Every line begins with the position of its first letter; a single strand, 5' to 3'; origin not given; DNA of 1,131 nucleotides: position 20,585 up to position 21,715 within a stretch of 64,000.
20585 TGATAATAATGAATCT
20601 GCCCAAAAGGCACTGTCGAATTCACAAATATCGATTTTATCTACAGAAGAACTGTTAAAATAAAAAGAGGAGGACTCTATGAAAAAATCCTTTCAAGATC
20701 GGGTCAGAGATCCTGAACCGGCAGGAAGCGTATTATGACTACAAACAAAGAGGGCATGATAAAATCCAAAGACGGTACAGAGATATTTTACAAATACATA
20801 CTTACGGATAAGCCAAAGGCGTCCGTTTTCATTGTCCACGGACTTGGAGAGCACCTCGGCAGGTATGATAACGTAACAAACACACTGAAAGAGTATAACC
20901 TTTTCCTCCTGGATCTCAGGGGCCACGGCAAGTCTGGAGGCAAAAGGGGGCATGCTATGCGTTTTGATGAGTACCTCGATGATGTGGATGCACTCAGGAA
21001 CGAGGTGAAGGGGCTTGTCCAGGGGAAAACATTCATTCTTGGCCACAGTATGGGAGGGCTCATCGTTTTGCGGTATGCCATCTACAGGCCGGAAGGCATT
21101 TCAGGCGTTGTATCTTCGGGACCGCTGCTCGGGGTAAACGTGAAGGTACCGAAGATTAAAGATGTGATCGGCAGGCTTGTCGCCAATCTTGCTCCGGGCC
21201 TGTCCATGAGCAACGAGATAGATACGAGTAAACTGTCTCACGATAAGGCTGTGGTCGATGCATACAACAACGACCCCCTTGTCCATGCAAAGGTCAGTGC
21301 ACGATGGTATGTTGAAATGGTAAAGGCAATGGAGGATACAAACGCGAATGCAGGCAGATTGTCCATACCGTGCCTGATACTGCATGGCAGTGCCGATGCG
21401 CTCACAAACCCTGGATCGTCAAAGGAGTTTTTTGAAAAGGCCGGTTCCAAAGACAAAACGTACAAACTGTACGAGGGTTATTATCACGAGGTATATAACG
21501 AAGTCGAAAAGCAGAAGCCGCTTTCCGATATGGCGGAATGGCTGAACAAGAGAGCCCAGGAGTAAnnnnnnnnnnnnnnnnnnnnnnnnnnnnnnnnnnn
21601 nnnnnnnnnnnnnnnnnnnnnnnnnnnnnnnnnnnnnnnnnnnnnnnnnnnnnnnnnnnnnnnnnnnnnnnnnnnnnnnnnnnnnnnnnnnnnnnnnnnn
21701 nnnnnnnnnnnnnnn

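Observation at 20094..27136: Higher-GC block next to tRNA-Ser(CGA) with a lipid-metabolism cassette, decayed TA and mercury genes; candidate genomic-island remnant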

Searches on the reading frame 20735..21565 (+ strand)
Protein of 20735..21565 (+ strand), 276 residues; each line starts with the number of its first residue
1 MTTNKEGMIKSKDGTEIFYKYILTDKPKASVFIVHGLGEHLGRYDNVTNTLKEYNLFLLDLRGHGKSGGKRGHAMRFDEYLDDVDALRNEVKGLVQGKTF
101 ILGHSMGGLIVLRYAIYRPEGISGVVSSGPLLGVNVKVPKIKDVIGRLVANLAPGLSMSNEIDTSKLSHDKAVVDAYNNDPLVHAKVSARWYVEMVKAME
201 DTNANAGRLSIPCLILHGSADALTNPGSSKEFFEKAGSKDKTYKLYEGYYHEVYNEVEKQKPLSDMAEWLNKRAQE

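Call 7: search_protein_families(library=pfam, proteins=[window:20735-21565:+], max_evalue=0.01)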
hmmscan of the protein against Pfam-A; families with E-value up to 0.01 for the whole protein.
window:20735-21565:+ (276 aa): 8 families
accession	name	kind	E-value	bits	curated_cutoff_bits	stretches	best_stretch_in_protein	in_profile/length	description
PF12146.15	Hydrolase_4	-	4.4e-76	255.8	27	1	26-257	2-238/239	Serine aminopeptidase, S33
PF00561.26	Abhydrolase_1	-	8.9e-25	88.2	25.8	1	31-254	3-241/245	alpha/beta hydrolase fold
PF12697.13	Abhydrolase_6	-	7.6e-12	46.8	26.3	1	31-248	1-201/217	Alpha/beta hydrolase family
PF02230.22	Abhydrolase_2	-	8.8e-05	22.9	23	0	92-140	100-148/217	Phospholipase/Carboxylesterase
PF00326.27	Peptidase_S9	-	0.00011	22.2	22.6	0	206-274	142-210/213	Prolyl oligopeptidase family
PF00756.26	Esterase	-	0.00022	21.5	22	1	97-254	116-232/251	Putative esterase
PF12695.13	Abhydrolase_5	-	0.0021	18.3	27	0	98-126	58-85/164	Alpha/beta hydrolase family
PF01738.24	DLH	-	0.0049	16.9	21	0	186-256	122-191/217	Dienelactone hydrolase family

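Call 47: search_protein_families(library=ncbifam, proteins=[window:20735-21565:+], max_evalue=0.01)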
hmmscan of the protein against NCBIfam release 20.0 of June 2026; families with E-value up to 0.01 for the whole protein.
window:20735-21565:+ (276 aa): 26 families (the best 25 are shown)
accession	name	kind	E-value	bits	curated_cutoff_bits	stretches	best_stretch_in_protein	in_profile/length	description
NF008019.0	PRK10749.1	equivalog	1.4e-19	70.3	362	1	6-141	32-175/335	lysophospholipase L2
NF052543.1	PhlpBipLPA4030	equivalog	1.2e-14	54.3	450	1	12-259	54-298/312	phospholipase BipL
TIGR01607.1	PST-A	paralog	2.8e-12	46.4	218.25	1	100-271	145-331/332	Plasmodium subtelomeric family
NF045948.1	ProImpepThrmp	equivalog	5.2e-12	45.8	500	1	6-177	4-176/291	proline iminopeptidase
TIGR03695.1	menH_SHCHC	equivalog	5.2e-12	45.7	208.55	1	30-134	4-108/252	2-succinyl-6-hydroxy-2,4-cyclohexadiene-1-carboxylate synthase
NF051488.1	bifunc_PcaDC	exception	1.8e-11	43.8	390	1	28-234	12-217/375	bifunctional 3-oxoadipate enol-lactonase/4-carboxymuconolactone decarboxylase PcaDC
TIGR02427.1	protocat_pcaD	equivalog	5.7e-11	42.3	255.85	1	18-231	3-214/251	3-oxoadipate enol-lactonase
TIGR01250.1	pro_imino_pep_2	subfamily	1.2e-10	41.5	167.65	1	12-151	9-150/288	proline iminopeptidase-family hydrolase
NF008340.0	PRK11126.1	equivalog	1.3e-10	40.9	261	1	28-196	14-153/255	2-succinyl-6-hydroxy-2,4-cyclohexadiene-1-carboxylate synthase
NF050089.1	i_nPHAscl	equivalog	1.8e-10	40.4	300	1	14-125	6-112/288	intracellular short-chain-length polyhydroxyalkanoate depolymerase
NF051487.1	bifunc_PcaCD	exception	3.4e-10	39.6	430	1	26-232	170-376/413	bifunctional 4-carboxymuconolactone decarboxylase/3-oxoadipate enol-lactonase PcaCD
TIGR01738.1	bioH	equivalog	2.8e-09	37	206.95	1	30-126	6-94/245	pimeloyl-ACP methyl ester esterase BioH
NF011457.0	PRK14875.1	equivalog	1.9e-08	33.7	307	1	26-158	130-261/372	acetoin dehydrogenase dihydrolipoyllysine-residue acetyltransferase subunit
NF007954.0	PRK10673.1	equivalog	6e-07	29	399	1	28-127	16-111/255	esterase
NF004514.1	PRK05855.1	equivalog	6.5e-07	28.3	455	1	9-109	4-103/578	SDR family oxidoreductase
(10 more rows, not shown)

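Call 74: list_cluster_members(proteins=[P0001, window:20735-21565:+, window:23178-23828:+])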
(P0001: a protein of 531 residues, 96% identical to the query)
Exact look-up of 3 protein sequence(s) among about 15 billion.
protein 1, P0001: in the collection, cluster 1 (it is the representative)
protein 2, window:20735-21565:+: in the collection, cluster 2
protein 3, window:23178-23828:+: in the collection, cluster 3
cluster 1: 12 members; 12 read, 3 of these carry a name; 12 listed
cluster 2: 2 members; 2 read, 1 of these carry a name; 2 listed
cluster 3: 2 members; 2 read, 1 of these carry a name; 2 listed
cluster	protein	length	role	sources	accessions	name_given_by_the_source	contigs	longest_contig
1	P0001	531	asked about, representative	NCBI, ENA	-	-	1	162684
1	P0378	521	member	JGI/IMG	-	long-chain acyl-CoA synthetase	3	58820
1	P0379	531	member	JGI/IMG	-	long-chain acyl-CoA synthetase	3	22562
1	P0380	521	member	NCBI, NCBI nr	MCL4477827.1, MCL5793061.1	MAG: long-chain-fatty-acid--CoA ligase [Deltaproteobacteria bacterium] | long-chain-fatty-acid--CoA ligase [Deltaproteobacteria bacterium]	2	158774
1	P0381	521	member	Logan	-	-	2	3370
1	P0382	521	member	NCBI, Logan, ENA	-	-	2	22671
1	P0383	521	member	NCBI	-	-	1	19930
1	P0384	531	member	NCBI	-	-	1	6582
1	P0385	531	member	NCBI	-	-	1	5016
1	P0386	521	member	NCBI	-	-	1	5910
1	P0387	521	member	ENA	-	-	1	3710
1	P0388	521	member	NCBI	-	-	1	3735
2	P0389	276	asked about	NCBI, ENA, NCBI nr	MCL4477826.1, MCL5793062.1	MAG: lysophospholipase [Deltaproteobacteria bacterium] | lysophospholipase [Deltaproteobacteria bacterium]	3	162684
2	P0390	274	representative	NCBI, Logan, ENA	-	-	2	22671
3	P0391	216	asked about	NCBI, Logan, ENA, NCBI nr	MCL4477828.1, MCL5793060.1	MAG: class I SAM-dependent methyltransferase [Deltaproteobacteria bacterium] | class I SAM-dependent methyltransferase [Deltaproteobacteria bacterium]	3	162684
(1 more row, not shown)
